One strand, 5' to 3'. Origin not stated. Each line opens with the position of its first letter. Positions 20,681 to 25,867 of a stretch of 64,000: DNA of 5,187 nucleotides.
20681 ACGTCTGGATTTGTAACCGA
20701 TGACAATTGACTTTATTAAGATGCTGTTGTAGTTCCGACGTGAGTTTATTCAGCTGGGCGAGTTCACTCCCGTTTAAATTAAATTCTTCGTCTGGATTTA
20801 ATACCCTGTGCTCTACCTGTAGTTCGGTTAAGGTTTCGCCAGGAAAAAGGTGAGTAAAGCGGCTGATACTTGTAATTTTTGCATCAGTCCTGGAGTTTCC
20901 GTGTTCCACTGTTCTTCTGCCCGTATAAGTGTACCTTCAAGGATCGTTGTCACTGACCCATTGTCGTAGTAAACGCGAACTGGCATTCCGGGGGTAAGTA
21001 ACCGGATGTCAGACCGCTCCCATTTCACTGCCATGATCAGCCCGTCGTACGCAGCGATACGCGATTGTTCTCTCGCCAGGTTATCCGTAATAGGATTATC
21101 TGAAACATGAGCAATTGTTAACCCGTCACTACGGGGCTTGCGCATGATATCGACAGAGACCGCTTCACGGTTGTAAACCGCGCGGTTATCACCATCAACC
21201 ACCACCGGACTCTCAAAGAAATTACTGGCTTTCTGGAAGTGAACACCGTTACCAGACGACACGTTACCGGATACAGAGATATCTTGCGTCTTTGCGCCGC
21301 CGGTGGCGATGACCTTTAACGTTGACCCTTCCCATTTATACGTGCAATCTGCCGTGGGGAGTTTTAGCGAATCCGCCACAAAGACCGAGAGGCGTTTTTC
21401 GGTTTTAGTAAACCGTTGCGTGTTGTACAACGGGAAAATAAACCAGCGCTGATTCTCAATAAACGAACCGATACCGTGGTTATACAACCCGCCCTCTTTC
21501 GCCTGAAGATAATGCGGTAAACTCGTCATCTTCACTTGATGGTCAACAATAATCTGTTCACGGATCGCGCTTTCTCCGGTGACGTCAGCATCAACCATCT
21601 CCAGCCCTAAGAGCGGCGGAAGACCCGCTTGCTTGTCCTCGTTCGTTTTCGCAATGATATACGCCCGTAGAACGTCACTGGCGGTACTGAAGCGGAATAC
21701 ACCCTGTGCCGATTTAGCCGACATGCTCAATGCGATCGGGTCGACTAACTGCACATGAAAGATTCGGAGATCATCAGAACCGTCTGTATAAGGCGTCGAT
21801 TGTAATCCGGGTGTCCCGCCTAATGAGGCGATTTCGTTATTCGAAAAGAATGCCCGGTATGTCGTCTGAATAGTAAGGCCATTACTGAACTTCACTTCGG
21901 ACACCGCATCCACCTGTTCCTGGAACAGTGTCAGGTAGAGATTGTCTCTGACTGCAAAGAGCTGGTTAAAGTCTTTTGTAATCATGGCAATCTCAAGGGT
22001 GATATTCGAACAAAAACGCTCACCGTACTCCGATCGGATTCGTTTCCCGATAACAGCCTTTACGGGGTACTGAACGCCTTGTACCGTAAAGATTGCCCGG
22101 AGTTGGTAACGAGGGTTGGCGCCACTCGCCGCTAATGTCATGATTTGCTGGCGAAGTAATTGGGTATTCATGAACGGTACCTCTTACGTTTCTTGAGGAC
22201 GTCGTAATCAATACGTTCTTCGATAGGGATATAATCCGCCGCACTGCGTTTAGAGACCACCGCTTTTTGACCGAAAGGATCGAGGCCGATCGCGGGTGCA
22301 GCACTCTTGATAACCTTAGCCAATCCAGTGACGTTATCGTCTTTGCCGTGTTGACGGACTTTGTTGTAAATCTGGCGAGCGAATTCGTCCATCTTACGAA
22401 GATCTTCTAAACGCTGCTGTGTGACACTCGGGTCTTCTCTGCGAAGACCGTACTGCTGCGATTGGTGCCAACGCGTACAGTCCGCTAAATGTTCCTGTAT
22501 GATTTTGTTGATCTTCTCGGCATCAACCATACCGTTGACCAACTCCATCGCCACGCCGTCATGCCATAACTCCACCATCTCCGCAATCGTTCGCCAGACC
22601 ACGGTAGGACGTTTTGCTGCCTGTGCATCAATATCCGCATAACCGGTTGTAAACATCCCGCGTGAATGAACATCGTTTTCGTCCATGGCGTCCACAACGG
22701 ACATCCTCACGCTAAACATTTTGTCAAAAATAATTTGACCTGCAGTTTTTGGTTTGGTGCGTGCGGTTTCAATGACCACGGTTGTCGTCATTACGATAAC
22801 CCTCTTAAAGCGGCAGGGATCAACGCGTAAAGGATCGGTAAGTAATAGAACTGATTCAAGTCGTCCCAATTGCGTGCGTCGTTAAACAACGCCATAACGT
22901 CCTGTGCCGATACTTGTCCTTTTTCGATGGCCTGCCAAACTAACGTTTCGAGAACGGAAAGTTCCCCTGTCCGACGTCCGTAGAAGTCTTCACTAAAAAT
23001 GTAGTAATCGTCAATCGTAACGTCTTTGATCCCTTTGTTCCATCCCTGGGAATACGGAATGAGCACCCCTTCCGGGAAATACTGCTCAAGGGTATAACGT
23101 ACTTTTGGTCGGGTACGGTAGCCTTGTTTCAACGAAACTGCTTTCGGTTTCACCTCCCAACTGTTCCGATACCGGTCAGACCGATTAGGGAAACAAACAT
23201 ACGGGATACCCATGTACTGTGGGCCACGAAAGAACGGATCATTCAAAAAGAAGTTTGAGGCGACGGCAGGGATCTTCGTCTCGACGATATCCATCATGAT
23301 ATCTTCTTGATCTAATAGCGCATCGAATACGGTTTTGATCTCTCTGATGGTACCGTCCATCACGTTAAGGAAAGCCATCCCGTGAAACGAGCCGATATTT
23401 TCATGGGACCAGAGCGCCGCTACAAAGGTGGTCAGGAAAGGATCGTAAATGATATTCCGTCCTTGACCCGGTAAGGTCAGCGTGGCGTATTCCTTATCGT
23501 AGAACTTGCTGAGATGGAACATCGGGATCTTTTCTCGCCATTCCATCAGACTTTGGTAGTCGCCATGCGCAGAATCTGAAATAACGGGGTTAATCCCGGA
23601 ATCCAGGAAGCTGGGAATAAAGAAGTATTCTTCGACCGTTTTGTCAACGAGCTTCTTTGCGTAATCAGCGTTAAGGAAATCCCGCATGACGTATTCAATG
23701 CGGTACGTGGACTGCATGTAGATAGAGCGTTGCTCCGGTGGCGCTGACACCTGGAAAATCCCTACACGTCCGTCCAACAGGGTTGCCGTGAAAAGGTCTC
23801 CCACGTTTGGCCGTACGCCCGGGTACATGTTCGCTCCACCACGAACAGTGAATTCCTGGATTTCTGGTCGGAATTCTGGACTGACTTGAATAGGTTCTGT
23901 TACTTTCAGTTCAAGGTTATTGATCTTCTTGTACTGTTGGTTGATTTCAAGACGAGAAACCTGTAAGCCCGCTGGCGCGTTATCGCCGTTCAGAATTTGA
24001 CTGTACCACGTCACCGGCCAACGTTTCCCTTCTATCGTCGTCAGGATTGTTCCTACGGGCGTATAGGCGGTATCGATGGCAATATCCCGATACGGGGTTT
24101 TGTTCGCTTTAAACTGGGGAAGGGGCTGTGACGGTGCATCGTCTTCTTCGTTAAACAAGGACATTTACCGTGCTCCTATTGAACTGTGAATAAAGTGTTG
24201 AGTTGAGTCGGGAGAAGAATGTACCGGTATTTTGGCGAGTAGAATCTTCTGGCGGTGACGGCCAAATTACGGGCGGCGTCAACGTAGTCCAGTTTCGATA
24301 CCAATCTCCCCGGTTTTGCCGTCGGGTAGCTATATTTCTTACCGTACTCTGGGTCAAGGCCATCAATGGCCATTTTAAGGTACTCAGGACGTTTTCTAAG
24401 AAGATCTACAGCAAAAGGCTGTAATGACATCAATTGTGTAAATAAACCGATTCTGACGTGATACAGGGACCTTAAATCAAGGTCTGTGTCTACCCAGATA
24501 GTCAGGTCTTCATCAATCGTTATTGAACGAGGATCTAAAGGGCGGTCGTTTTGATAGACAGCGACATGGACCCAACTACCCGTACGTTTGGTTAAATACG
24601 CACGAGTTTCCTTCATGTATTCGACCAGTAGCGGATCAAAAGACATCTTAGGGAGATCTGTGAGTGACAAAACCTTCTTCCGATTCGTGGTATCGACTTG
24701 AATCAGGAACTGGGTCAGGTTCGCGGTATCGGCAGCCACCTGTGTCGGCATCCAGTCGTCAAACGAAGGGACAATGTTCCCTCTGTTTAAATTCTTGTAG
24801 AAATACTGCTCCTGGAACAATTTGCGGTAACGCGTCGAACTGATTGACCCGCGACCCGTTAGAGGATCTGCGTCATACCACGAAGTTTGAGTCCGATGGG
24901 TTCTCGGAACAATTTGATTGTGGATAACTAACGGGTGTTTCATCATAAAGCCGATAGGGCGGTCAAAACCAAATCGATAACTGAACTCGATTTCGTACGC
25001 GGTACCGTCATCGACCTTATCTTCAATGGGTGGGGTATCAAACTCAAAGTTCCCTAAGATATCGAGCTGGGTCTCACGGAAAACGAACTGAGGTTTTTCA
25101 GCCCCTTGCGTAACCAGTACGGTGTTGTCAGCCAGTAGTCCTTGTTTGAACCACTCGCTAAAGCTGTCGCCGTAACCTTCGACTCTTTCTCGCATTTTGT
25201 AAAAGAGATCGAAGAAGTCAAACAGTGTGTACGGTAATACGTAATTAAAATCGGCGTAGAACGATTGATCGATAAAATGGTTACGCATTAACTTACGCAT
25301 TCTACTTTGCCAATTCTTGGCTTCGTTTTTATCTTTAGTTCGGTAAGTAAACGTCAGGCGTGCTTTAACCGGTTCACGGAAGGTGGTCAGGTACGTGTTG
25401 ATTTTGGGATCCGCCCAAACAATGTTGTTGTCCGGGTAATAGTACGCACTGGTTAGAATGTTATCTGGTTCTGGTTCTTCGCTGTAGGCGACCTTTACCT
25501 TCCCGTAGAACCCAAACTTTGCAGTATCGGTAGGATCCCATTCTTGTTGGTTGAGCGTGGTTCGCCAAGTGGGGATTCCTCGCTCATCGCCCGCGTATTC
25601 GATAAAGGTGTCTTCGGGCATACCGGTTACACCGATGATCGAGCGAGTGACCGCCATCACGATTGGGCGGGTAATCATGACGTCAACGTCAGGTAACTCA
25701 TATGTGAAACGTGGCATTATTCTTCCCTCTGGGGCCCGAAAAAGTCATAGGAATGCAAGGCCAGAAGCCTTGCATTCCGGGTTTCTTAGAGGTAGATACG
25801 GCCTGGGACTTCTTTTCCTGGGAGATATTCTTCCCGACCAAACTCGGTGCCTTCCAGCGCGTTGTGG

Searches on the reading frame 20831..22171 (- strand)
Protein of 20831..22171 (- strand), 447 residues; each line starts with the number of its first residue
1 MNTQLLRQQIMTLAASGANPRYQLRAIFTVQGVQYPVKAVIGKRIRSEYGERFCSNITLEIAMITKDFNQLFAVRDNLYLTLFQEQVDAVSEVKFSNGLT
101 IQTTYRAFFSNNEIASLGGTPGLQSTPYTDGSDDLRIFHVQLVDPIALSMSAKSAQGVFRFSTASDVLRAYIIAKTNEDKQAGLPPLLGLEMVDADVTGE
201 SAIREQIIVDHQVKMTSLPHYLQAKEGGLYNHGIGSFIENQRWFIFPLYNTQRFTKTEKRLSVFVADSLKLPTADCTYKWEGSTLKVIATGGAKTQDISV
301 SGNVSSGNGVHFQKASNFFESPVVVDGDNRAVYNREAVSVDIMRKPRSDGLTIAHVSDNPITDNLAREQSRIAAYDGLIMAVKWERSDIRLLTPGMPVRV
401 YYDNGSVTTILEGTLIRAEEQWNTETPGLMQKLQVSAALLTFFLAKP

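Call 24: search_protein_families(library=phrogs, proteins=[window:20831-22171:-], max_evalue=0.00001)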
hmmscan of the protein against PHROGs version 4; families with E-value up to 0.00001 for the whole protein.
window:20831-22171:- (447 aa): 1 family
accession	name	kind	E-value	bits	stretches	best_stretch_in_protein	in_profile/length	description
phrog_3245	-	unknown function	9.3e-100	335.5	1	1-446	4-446/452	-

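Call 86: search_protein_families(library=pfam, proteins=[window:20831-22171:-], max_evalue=0.01)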
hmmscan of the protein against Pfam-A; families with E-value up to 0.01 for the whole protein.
window:20831-22171:- (447 aa): 0 families

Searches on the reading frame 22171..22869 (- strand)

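Call 32: search_protein_families(library=phrogs, proteins=[window:22171-22869:-], max_evalue=0.00001)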
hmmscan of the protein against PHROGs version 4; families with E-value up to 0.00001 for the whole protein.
window:22171-22869:- (233 aa): 3 families
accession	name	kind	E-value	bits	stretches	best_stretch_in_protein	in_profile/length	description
phrog_5833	-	unknown function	7.6e-15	55.9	1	38-176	4-134/185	-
phrog_32111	-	unknown function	1.5e-07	32.3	1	47-180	16-139/225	-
phrog_32467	-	unknown function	2.7e-06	28.3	1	64-171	41-139/234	-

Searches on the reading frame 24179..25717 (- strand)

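Call 32: search_protein_families(library=phrogs, proteins=[window:24179-25717:-], max_evalue=0.00001)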
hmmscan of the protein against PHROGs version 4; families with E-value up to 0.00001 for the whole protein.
window:24179-25717:- (513 aa): 1 family
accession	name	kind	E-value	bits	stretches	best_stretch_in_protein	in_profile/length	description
phrog_3289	-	unknown function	5.5e-102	342.9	1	1-465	1-464/526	-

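Call 86: search_protein_families(library=pfam, proteins=[window:24179-25717:-], max_evalue=0.01)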
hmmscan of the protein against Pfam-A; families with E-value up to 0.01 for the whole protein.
window:24179-25717:- (513 aa): 0 families
